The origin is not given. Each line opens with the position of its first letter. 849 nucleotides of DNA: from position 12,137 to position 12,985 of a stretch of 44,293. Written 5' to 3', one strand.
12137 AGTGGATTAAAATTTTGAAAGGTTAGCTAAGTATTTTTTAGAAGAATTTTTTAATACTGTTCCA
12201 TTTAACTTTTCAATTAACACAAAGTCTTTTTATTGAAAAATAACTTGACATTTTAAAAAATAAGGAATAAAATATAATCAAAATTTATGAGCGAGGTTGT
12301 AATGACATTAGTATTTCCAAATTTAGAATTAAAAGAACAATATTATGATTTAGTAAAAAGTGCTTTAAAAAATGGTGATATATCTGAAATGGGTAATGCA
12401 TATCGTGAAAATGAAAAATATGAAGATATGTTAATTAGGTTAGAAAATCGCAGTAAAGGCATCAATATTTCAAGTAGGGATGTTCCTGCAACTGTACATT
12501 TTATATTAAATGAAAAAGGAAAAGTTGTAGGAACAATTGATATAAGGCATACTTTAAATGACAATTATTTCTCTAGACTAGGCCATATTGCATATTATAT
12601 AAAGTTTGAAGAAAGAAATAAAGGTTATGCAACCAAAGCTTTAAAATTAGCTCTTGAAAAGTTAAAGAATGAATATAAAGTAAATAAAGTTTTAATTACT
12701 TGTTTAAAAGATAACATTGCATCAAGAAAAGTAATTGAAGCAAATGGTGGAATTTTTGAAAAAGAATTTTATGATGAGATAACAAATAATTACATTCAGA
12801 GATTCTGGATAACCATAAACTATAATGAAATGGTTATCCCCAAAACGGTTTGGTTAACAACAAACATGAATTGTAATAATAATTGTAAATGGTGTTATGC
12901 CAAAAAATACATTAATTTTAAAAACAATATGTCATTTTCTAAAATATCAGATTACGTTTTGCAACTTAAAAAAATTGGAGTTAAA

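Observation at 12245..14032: Hidden 48-aa Cys-rich peptide gene coupled to a GNAT-radical SAM/SPASM fusion enzyme: candidate undescribed RiPP system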

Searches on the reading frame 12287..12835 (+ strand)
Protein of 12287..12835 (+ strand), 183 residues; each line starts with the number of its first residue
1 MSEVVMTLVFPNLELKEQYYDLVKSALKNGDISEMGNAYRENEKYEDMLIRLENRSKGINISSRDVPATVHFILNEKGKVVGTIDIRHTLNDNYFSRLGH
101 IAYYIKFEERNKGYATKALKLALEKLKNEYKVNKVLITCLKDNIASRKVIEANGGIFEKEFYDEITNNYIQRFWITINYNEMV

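Call 20: search_protein_families(library=ncbifam, proteins=[window:12287-12835:+], max_evalue=10)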
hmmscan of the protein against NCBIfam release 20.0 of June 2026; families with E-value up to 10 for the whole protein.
window:12287-12835:+ (183 aa): 3 families
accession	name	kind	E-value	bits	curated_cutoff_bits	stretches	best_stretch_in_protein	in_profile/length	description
NF040503.1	resist_ArsN1a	equivalog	8.1e-05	22.4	170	1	69-154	48-132/159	arsinothricin resistance N-acetyltransferase ArsN1 family A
NF007539.0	PRK10151.1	equivalog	0.00075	19.2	184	1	72-159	70-154/179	50S ribosomal protein L7/L12-serine acetyltransferase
NF011709.0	PRK15130.1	equivalog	0.037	13.9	218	1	71-166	59-151/186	spermidine N1-acetyltransferase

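Call 45: search_solved_structures(query=window:12287-12835:+, max_evalue=1, show_alignments=2)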
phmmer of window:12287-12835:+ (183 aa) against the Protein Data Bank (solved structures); distinct sequences matched with E-value up to 1: 15.
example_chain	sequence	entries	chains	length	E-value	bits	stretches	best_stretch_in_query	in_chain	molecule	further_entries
3fbu_A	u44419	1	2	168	0.0023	21.3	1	85-158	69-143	Acetyltransferase, GNAT family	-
3igr_A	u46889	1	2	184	0.0077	19.6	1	72-161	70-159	Ribosomal-protein-S5-alanine N-acetyltransferase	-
3tth_A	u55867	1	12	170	0.051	16.9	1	76-166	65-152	Spermidine N1-acetyltransferase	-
3r95_A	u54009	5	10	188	0.078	16.3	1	6-148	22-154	MccE protein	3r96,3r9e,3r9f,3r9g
9qbd_A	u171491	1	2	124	0.1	15.9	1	99-155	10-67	PadR-family transcriptional regulator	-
8fv0_C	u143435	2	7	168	0.1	15.9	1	71-164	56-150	Diamine N-acetyltransferase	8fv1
9qbc_A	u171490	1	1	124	0.11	15.9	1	99-155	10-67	PadR-family transcriptional regulator PadR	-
5ix3_A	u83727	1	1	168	0.11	15.8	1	71-164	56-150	Diamine N-acetyltransferase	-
1nsl_A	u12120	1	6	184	0.2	14.9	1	78-164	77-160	Probable acetyltransferase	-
4lx9_A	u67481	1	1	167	0.22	14.9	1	97-142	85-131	ARCHAEAL AMINO-TERMINAL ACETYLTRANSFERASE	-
2x7b_A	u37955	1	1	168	0.22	14.8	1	97-142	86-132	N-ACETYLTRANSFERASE SSO0209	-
4r3k_A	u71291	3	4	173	0.24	14.7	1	97-142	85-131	Uncharacterized N-acetyltransferase SSO0209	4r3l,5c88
6c32_A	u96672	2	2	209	0.86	12.9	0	70-156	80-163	Acetyltransferase, GNAT family protein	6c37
6vfm_A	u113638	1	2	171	0.88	12.9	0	71-165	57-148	Spermidine N1-acetyltransferase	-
6c30_A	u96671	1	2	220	0.97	12.7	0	70-156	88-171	GNAT family acetyltransferase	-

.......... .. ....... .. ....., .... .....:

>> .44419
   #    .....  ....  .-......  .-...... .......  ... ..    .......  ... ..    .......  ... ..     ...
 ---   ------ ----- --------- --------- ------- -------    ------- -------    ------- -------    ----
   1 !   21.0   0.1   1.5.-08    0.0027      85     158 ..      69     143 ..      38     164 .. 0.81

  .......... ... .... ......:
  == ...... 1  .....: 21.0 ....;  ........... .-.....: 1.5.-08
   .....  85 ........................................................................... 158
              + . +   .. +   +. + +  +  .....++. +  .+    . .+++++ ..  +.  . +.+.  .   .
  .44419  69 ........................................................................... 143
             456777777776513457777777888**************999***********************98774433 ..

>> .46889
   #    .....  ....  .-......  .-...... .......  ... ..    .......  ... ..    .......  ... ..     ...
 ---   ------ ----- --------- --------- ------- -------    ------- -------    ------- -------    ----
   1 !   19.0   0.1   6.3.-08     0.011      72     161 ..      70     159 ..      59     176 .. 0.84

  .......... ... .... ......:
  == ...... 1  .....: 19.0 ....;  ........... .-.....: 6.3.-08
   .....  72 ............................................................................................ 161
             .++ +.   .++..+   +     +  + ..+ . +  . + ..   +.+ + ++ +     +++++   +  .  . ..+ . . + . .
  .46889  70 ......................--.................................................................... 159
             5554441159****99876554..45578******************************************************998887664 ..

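Call 73: find_homologous_proteins(query=window:12287-12826:+, max_evalue=0.00001)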
Query window:12287-12826:+ (180 aa): 161 proteins with E <= 0.00001 among 229 candidates; the best 120 are listed.
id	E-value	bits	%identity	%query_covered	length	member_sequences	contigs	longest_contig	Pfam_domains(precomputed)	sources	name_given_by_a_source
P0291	5.9e-105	367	97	98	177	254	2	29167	PF13302.14,PF00583.32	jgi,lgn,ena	jgi:predicted acetyltransferase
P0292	1.2e-96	340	87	99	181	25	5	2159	PF13302.14,PF00583.32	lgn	-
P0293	3.7e-95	335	94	95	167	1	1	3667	PF13302.14,PF00583.32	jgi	-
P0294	2.5e-77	277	88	80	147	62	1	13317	PF13302.14,PF00583.32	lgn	-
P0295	1.7e-75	271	98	72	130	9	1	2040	PF13302.14,PF00583.32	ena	-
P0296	1.4e-69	252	71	94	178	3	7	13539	PF13302.14,PF13508.14,PF00583.32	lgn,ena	-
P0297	1.4e-68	248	70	94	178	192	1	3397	PF13302.14,PF00583.32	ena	-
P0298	3.6e-67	244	68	94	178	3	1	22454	PF13302.14,PF00583.32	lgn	-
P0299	5.5e-67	243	67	96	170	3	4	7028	PF13420.14,PF13302.14,PF00583.32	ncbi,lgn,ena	-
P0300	4.4e-65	237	68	94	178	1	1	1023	PF13302.14,PF00583.32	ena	-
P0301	4.5e-65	237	68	94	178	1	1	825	PF13302.14,PF00583.32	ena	-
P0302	5.2e-65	237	63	94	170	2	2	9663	PF13302.14,PF00583.32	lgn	-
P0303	7.3e-65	236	66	97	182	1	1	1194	PF13302.14,PF00583.32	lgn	-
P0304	2.8e-62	228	63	96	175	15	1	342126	PF13302.14,PF00583.32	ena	-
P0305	7.9e-62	226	65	96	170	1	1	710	PF13302.14,PF00583.32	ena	-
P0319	9.0e-54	200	58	96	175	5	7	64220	PF13302.14,PF00583.32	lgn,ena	-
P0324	2.3e-52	195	55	95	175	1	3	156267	PF13420.14,PF13302.14,PF00583.32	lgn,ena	-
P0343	2.8e-48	182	55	96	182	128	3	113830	PF13302.14,PF00583.32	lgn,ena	-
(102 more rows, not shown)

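Call 74: find_encoding_contigs(protein=P0291, flank=3500, max_places=3)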
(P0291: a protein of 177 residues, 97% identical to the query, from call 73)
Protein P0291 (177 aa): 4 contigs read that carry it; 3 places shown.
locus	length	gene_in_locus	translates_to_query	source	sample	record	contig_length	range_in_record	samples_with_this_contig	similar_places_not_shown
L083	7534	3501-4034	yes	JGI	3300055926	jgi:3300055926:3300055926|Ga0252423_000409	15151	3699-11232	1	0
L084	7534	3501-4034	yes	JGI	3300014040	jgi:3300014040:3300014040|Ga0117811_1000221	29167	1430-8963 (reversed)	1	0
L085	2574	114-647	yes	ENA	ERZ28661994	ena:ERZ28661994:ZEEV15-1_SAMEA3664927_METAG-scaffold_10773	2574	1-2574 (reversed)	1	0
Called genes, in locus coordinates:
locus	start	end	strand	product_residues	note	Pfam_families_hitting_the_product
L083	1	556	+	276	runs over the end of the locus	-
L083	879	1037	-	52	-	-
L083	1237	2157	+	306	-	PF00005:ABC_tran, PF13304:AAA_21 (weak), PF13732:DrrA1-3_C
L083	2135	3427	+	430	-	PF12698:ABC2_membrane_3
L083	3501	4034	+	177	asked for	PF13302:Acetyltransf_3, PF00583:Acetyltransf_1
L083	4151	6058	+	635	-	PF02518:HATPase_c, PF00204:DNA_gyraseB, PF01751:Toprim, PF00986:DNA_gyraseB_C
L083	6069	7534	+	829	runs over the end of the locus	PF00521:DNA_topoisoIV, PF03989:DNA_gyraseA_C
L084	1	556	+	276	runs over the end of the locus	-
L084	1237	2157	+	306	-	PF00005:ABC_tran, PF13304:AAA_21 (weak), PF13732:DrrA1-3_C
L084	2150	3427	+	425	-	PF12698:ABC2_membrane_3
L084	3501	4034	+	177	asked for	PF13302:Acetyltransf_3, PF00583:Acetyltransf_1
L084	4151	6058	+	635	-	PF02518:HATPase_c, PF00204:DNA_gyraseB, PF01751:Toprim, PF00986:DNA_gyraseB_C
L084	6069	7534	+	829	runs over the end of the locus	PF00521:DNA_topoisoIV, PF03989:DNA_gyraseA_C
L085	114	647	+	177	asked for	PF13302:Acetyltransf_3, PF00583:Acetyltransf_1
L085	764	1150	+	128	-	-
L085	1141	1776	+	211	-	-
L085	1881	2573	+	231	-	?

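Call 75: find_encoding_contigs(protein=P0304, flank=3500, max_places=2)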
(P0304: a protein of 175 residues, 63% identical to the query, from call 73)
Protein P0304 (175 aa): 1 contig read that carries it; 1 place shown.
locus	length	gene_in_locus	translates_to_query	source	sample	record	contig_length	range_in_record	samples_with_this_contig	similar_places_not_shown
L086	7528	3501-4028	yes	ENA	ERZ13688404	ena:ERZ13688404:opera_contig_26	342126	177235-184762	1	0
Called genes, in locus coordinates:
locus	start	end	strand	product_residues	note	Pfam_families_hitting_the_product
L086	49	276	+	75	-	-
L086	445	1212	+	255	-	PF17425:Arylsulfotran_N, PF05935:Arylsulfotrans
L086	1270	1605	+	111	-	PF05935:Arylsulfotrans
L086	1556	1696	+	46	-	PF05935:Arylsulfotrans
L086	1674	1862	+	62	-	PF05935:Arylsulfotrans (weak)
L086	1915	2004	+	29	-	-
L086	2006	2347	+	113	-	-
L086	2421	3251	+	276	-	PF01171:ATP_bind_3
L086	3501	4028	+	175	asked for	PF13302:Acetyltransf_3, PF00583:Acetyltransf_1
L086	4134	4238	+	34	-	-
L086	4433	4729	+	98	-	-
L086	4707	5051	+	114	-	-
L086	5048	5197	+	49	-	-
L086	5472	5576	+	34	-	-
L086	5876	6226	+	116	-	PF00557:Peptidase_M24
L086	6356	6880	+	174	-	PF10947:DUF2628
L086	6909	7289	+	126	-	-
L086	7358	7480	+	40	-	-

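Call 76: find_encoding_contigs(protein=P0324, flank=3500, max_places=2)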
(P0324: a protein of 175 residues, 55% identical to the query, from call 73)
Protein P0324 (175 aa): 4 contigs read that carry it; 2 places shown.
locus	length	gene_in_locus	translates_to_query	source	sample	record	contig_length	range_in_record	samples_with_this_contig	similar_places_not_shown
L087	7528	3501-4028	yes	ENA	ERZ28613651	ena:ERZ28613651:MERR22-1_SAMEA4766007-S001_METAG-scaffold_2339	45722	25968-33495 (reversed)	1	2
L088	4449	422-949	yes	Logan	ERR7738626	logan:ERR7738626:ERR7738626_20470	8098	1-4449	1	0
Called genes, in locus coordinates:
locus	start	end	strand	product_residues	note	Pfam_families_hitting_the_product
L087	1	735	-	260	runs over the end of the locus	PF03848:TehB (weak), PF13489:Methyltransf_23, PF08241:Methyltransf_11, PF08242:Methyltransf_12 (weak), PF13649:Methyltransf_25, PF13847:Methyltransf_31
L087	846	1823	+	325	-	PF02016:Peptidase_S66, PF17676:Peptidase_S66C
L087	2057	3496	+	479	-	PF13328:HD_4, PF01966:HD, PF04607:RelA_SpoT, PF02824:TGS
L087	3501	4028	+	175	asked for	PF13420:Acetyltransf_4 (weak), PF13302:Acetyltransf_3, PF00583:Acetyltransf_1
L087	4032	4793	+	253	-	PF03575:Peptidase_S51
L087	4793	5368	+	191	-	PF13302:Acetyltransf_3, PF00583:Acetyltransf_1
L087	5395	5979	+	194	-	PF02082:Rrf2 (weak), PF08279:HTH_11 (weak), PF13280:WYL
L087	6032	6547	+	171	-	-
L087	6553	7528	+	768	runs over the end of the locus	-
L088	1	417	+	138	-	?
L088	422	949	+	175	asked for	PF13420:Acetyltransf_4 (weak), PF13302:Acetyltransf_3, PF00583:Acetyltransf_1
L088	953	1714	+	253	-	PF03575:Peptidase_S51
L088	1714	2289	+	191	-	PF13302:Acetyltransf_3, PF00583:Acetyltransf_1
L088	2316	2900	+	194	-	PF02082:Rrf2 (weak), PF08279:HTH_11 (weak), PF13280:WYL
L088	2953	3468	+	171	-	-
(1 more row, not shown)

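Call 90: find_encoding_contigs(protein=P0343, flank=3000, max_places=2)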
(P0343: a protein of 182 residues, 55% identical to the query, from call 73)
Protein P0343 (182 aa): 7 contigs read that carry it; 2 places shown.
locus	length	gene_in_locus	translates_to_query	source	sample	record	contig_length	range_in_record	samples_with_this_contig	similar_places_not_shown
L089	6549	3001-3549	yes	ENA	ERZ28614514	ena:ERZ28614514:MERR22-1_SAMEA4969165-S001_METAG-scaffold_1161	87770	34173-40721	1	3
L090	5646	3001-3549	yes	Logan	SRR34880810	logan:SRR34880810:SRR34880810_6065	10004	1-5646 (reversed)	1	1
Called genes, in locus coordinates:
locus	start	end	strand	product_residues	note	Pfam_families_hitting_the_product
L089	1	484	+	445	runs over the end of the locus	PF00437:T2SSE, PF27713:UCP018868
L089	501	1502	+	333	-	PF00482:T2SSF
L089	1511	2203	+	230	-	PF00482:T2SSF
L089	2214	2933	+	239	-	PF20772:TACO1_YebC_N, PF01709:Transcrip_reg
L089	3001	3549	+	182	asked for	PF00583:Acetyltransf_1, PF13302:Acetyltransf_3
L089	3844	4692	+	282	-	-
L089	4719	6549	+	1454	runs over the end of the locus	PF14480:DNA_pol3_a_NI, PF02811:PHP, PF00929:RNase_T, PF12836:HHH_3 (faint), PF07733:DNA_pol3_alpha, PF17657:DNA_pol3_finger, PF14579:HHH_6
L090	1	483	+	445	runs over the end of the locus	PF00437:T2SSE, PF27713:UCP018868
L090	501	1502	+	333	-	PF00482:T2SSF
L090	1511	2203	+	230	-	PF00482:T2SSF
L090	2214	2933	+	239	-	PF20772:TACO1_YebC_N, PF01709:Transcrip_reg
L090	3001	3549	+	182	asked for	PF00583:Acetyltransf_1, PF13302:Acetyltransf_3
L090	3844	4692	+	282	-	-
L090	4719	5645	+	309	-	?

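Call 91: find_encoding_contigs(protein=P0319, flank=3000, max_places=2)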
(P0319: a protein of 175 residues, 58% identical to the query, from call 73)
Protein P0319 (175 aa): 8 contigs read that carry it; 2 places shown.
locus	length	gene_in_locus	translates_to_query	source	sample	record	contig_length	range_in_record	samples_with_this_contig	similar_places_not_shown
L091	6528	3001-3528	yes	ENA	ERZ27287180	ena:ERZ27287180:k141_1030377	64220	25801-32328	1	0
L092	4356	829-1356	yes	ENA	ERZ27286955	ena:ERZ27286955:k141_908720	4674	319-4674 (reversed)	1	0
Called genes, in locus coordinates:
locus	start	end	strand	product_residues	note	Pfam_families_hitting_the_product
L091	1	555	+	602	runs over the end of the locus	PF00009:GTP_EFTU, PF03144:GTP_EFTU_D2, PF00679:EFG_C, PF06421:LepA_C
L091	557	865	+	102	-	-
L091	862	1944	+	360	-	PF04055:Radical_SAM, PF06969:HemN_C (weak)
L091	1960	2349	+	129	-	-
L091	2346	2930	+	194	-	PF03009:GDPD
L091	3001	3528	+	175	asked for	PF13302:Acetyltransf_3, PF00583:Acetyltransf_1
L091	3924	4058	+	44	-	-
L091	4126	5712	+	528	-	PF13353:Fer4_12, PF04055:Radical_SAM, PF13186:SPASM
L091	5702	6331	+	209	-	-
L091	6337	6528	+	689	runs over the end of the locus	PF00270:DEAD (weak), PF00580:UvrD-helicase, PF09848:SLFN-g3_helicase (faint), PF13245:AAA_19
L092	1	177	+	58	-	?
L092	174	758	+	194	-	PF03009:GDPD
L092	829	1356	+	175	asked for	PF13302:Acetyltransf_3, PF00583:Acetyltransf_1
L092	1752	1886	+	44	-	-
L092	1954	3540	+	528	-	PF13353:Fer4_12, PF04055:Radical_SAM, PF13186:SPASM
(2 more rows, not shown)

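Call 94: predict_structure(alignment_id=A4)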
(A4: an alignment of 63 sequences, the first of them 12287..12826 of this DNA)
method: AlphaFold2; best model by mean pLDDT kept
length: 180 residues; sequences in the alignment: 63
mean_pLDDT: 94.9   pTM: 0.90
mean pLDDT of the five models: 94.9, 94.8, 94.5, 94.5, 94.4
residues with pLDDT >= 90: 170; 70-90: 4; 50-70: 3; < 50: 3
segments of 3 or more residues with pLDDT < 50: none
pLDDT, mean of each block of 10 residues (from residue 1): 78 98 98 96 98 97 95 97 97 94 97 97 96 96 97 98 94 86
secondary structure, 60 per line:
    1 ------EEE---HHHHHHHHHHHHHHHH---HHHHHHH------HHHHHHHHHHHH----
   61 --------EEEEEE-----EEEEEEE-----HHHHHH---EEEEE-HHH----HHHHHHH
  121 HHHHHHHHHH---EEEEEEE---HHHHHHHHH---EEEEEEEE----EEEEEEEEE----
elements in order: E7-9 H13-28 H32-38 H45-56 E69-74 E80-86 H92-97 E101-105 H114-130 E134-140 H144-152 E156-163 E168-176
